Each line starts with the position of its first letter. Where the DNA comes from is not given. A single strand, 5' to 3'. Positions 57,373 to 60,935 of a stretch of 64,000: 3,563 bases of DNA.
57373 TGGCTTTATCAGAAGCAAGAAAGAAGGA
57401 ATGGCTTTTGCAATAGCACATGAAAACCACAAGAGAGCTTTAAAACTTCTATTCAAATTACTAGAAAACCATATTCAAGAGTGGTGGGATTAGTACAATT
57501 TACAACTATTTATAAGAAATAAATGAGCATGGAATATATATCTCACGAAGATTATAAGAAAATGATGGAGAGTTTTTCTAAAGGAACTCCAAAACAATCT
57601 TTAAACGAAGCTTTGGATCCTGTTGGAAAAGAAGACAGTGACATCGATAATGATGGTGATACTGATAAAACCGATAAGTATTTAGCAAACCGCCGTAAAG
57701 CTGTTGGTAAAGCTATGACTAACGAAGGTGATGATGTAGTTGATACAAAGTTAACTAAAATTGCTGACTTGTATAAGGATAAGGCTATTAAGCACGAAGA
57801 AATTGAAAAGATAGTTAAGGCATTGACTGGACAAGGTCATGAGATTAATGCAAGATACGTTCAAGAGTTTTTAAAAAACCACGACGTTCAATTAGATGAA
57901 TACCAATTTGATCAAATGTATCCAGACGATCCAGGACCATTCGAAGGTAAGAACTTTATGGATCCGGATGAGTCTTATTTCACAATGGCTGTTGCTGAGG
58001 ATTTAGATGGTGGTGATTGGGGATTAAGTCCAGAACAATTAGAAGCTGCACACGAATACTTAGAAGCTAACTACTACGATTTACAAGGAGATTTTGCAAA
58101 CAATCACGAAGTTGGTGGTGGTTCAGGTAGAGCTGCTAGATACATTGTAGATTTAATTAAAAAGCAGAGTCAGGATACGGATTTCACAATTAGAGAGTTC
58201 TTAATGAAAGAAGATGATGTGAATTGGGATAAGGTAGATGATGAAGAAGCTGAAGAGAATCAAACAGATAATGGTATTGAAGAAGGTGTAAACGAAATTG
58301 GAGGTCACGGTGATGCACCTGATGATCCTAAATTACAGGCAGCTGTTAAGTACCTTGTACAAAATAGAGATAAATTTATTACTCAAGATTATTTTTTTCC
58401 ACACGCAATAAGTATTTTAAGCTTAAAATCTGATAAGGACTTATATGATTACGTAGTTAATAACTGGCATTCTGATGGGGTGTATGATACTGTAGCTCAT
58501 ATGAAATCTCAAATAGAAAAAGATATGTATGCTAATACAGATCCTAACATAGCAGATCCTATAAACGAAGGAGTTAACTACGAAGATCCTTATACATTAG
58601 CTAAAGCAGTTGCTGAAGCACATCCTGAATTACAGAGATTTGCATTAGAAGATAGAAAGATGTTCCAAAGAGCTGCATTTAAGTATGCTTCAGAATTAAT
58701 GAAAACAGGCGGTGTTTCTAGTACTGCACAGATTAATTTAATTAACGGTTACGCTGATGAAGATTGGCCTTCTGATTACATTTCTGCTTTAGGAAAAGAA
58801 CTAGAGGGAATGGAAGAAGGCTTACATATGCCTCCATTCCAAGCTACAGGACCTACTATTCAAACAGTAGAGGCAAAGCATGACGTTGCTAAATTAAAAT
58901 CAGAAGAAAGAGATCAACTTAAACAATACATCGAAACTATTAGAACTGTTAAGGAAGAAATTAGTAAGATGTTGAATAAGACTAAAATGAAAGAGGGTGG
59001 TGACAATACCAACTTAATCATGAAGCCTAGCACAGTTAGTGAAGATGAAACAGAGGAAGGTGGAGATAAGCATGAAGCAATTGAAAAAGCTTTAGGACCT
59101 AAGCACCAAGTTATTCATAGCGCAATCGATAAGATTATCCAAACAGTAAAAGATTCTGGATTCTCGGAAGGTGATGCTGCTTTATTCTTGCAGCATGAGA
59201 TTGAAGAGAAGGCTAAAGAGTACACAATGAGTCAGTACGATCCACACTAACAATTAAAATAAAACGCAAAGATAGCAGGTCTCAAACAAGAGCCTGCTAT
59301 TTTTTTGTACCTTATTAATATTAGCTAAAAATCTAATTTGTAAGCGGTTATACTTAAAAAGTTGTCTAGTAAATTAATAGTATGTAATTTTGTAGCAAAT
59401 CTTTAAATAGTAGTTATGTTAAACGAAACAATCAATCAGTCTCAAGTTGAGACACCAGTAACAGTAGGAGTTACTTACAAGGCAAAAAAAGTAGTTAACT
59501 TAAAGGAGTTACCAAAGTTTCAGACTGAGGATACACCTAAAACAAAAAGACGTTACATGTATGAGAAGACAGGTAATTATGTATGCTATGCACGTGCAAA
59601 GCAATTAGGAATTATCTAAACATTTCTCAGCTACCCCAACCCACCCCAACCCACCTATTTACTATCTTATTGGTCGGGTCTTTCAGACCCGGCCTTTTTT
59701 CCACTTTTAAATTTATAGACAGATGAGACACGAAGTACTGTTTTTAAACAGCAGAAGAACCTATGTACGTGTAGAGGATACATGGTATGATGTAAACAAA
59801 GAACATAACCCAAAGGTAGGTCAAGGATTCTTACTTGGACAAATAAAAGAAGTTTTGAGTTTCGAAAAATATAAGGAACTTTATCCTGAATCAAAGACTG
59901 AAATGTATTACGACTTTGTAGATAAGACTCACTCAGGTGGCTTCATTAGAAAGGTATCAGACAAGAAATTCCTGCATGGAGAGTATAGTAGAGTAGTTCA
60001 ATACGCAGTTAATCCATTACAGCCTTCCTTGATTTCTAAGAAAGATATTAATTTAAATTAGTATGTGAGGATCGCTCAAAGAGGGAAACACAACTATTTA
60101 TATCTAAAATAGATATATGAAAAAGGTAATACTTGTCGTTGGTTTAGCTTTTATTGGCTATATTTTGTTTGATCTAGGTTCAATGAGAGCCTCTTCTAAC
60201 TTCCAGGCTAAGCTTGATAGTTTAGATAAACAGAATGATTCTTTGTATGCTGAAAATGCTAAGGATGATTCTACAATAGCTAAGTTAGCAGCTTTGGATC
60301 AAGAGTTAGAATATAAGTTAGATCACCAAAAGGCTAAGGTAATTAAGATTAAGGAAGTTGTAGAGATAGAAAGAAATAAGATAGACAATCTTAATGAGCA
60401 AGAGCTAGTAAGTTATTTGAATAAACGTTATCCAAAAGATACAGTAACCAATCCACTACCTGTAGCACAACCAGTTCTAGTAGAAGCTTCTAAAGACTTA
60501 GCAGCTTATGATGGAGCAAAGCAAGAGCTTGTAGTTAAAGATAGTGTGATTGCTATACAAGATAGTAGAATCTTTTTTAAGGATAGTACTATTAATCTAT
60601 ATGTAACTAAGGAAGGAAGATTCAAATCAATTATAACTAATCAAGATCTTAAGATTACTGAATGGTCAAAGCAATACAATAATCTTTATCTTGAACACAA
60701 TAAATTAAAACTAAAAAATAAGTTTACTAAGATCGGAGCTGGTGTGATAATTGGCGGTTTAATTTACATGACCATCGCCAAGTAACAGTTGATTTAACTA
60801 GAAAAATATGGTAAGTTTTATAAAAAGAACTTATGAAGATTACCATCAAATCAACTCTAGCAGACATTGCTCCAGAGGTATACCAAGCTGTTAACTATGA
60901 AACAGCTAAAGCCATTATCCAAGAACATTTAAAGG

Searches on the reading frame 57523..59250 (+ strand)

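Call 12: search_protein_families(library=phrogs, proteins=[window:57523-59250:+], max_evalue=0.00001)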
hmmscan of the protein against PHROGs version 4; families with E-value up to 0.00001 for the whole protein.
window:57523-59250:+ (575 aa): 4 families
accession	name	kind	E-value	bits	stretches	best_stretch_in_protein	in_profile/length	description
phrog_4359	-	unknown function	3e-14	54.5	1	26-69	202-245/262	-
phrog_38880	-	unknown function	3.3e-11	44.3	1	10-74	7-69/324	-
phrog_3326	-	unknown function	1.5e-10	41.7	1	24-70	238-284/498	-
phrog_22379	-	unknown function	6.5e-07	30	1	36-71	280-315/435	-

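Call 83: search_protein_families(library=pfam, proteins=[window:57523-59250:+], max_evalue=0.001)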
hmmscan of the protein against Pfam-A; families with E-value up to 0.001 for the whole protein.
window:57523-59250:+ (575 aa): 0 families

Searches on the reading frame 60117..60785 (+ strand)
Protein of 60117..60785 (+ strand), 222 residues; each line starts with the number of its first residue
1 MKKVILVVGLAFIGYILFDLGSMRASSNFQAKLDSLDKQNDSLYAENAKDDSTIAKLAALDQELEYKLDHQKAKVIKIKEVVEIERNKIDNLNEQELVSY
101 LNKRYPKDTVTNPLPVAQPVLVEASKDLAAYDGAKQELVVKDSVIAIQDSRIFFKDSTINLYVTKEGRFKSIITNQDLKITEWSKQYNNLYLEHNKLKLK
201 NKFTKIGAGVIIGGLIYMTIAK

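Call 83: search_protein_families(library=pfam, proteins=[window:60117-60785:+], max_evalue=0.001)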
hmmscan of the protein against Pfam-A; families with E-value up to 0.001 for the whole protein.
window:60117-60785:+ (222 aa): 1 family
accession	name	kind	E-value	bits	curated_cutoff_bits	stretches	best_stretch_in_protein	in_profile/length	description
PF05308.16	Mito_fiss_reg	-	0.0008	20.1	26.3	1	24-119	89-185/244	Mitochondrial fission regulator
